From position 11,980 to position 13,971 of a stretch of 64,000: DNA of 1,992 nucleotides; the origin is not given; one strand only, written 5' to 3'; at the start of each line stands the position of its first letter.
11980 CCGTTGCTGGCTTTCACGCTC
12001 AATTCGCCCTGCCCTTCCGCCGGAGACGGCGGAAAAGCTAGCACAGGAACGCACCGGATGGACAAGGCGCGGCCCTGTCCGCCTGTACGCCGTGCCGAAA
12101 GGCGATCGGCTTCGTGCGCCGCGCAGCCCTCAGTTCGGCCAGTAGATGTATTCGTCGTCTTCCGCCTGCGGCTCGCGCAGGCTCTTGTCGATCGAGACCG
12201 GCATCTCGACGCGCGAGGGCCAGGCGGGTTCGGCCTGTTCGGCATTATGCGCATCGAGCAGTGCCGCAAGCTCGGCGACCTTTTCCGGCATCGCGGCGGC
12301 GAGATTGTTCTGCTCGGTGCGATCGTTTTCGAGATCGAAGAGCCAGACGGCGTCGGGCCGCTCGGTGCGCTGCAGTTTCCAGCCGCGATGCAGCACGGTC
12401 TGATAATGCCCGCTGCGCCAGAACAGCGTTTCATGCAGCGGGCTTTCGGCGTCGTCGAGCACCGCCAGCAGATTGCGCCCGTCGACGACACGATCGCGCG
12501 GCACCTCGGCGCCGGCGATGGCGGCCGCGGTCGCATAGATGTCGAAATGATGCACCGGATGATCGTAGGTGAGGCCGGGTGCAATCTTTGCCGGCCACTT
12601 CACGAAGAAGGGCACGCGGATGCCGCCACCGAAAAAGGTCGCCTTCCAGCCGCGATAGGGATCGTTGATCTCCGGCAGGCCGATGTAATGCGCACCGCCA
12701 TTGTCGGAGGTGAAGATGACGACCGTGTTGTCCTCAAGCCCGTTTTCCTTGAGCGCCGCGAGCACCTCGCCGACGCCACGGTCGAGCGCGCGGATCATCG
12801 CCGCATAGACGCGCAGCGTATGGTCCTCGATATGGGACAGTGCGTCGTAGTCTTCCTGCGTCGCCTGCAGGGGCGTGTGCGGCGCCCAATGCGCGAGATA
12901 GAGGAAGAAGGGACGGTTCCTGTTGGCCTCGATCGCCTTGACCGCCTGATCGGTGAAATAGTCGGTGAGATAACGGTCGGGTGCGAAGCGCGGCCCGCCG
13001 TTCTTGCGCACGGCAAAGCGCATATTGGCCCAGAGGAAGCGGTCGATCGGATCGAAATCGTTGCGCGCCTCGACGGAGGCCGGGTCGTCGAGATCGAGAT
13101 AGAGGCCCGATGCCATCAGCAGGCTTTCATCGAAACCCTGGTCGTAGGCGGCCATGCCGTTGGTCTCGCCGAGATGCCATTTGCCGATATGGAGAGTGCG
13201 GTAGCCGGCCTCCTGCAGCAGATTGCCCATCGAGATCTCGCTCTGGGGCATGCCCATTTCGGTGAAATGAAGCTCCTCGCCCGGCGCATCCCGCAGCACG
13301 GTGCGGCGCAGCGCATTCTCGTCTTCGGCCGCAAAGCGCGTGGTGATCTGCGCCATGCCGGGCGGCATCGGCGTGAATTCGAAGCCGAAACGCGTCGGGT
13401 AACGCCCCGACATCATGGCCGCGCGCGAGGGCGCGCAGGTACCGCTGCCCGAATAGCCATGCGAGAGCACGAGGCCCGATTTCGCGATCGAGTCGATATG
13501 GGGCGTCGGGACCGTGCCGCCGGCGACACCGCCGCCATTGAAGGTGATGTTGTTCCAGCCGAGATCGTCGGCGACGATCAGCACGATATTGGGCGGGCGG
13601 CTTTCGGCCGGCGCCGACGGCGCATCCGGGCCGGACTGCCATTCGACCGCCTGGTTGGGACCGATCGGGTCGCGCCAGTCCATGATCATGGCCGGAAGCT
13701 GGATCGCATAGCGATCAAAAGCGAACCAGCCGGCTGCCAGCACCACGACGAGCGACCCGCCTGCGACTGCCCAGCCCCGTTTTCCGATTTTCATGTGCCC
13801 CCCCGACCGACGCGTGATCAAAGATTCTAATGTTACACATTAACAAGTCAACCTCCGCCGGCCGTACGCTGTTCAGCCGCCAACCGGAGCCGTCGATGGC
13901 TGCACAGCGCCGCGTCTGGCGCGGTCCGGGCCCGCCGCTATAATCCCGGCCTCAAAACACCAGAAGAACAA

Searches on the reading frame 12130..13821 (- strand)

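Call 106: search_protein_families(library=pfam, proteins=[window:12130-13821:-], max_evalue=0.0001)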
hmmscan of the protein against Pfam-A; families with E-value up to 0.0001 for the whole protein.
window:12130-13821:- (563 aa): 3 families
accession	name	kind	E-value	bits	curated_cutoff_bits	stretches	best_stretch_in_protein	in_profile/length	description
PF00884.28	Sulfatase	-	4e-56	191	25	1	77-437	1-300/301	Sulfatase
PF16347.10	SGSH_C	-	1.5e-07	32.2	29.3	1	397-510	12-134/154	N-sulphoglucosamine sulphohydrolase, C-terminal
PF01663.27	Phosphodiest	-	1.3e-06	28.7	23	1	105-388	19-235/342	Type I phosphodiesterase / nucleotide pyrophosphatase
